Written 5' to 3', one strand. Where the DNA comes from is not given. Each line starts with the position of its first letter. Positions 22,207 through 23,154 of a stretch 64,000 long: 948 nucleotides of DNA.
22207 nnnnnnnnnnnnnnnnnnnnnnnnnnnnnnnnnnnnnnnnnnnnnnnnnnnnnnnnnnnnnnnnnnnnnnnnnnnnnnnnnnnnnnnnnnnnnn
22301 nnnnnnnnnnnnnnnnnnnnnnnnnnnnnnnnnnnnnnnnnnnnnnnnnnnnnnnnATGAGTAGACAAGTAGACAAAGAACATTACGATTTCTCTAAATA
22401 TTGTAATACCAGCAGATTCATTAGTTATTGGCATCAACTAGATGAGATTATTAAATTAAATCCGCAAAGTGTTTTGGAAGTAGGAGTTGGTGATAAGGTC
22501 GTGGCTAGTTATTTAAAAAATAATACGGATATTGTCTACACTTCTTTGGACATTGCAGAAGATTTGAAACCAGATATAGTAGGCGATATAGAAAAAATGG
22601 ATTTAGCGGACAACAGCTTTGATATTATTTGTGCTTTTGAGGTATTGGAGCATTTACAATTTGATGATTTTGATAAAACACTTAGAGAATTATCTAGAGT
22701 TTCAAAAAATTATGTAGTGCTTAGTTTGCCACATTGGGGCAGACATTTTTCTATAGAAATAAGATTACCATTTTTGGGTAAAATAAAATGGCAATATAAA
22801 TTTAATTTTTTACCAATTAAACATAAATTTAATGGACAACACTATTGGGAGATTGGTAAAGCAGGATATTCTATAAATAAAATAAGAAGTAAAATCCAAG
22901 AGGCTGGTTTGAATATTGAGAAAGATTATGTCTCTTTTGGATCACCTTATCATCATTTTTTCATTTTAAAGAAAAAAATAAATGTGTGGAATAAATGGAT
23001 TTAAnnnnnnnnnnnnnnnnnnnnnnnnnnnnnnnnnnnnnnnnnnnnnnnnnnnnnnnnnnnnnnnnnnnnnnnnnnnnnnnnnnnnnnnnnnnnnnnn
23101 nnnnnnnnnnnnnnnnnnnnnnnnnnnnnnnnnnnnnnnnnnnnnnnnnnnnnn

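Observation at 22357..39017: Six SAM methyltransferases and two AsnB-like amidotransferases in one glycan locus: predicted heavily methylated, amidated uronic-acid glycan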

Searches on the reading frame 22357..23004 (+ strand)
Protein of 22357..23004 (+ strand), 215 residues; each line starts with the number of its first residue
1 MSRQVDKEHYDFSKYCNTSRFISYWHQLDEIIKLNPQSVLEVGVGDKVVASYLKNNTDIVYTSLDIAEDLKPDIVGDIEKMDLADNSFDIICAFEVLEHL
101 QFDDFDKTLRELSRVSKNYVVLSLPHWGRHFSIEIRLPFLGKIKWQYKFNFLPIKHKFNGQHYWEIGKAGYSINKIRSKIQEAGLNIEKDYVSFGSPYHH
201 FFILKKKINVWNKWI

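Call 4: search_protein_families(library=pfam, proteins=[window:22357-23004:+], max_evalue=0.01)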
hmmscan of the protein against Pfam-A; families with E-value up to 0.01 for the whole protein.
window:22357-23004:+ (215 aa): 6 families
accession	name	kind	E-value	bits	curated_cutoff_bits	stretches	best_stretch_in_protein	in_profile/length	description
PF08241.18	Methyltransf_11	-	5.4e-12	46.6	21.2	1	40-118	1-89/95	Methyltransferase domain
PF13649.12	Methyltransf_25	-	6.8e-08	33.5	27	1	74-117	51-94/97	Methyltransferase domain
PF13489.12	Methyltransf_23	-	1.5e-07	31.7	27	1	33-125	20-119/164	Methyltransferase domain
PF13847.12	Methyltransf_31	-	4e-06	27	27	1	75-121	60-106/145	Methyltransferase domain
PF08242.18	Methyltransf_12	-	7.7e-05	23.8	30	1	77-115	52-91/98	Methyltransferase domain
PF05148.21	Methyltransf_8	-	0.00098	19.5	27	1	34-119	71-151/219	Hypothetical methyltransferase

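Call 8: search_protein_families(library=ncbifam, proteins=[window:22357-23004:+], max_evalue=0.001)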
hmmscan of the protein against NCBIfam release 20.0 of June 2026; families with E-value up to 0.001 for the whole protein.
window:22357-23004:+ (215 aa): 6 families
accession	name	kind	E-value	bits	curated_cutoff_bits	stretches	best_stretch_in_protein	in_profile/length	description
NF041255.1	mycofact_MftM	equivalog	8.8e-07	28.5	200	1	74-126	191-243/289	mycofactocin oligosaccharide methyltransferase MftM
NF045825.1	FAmtase_mtf2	equivalog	3e-06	26.7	400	1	21-117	44-151/248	fatty-acid O-methyltransferase Mtf2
TIGR02072.1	BioC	equivalog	3.6e-06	27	184.95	1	28-128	27-136/244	malonyl-ACP O-methyltransferase BioC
NF045823.1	PthPhpthDimycoMt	equivalog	1.6e-05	24.2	300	1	21-117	52-159/256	phthiotriol/phenolphthiotriol dimycocerosates methyltransferase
NF004452.0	PRK05785.1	equivalog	3.4e-05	23.4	207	1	35-124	51-146/228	hypothetical protein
NF045882.1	PLipidMtase_Leg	equivalog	0.00022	21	390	0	62-119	86-138/207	phospholipid N-methyltransferase PmtA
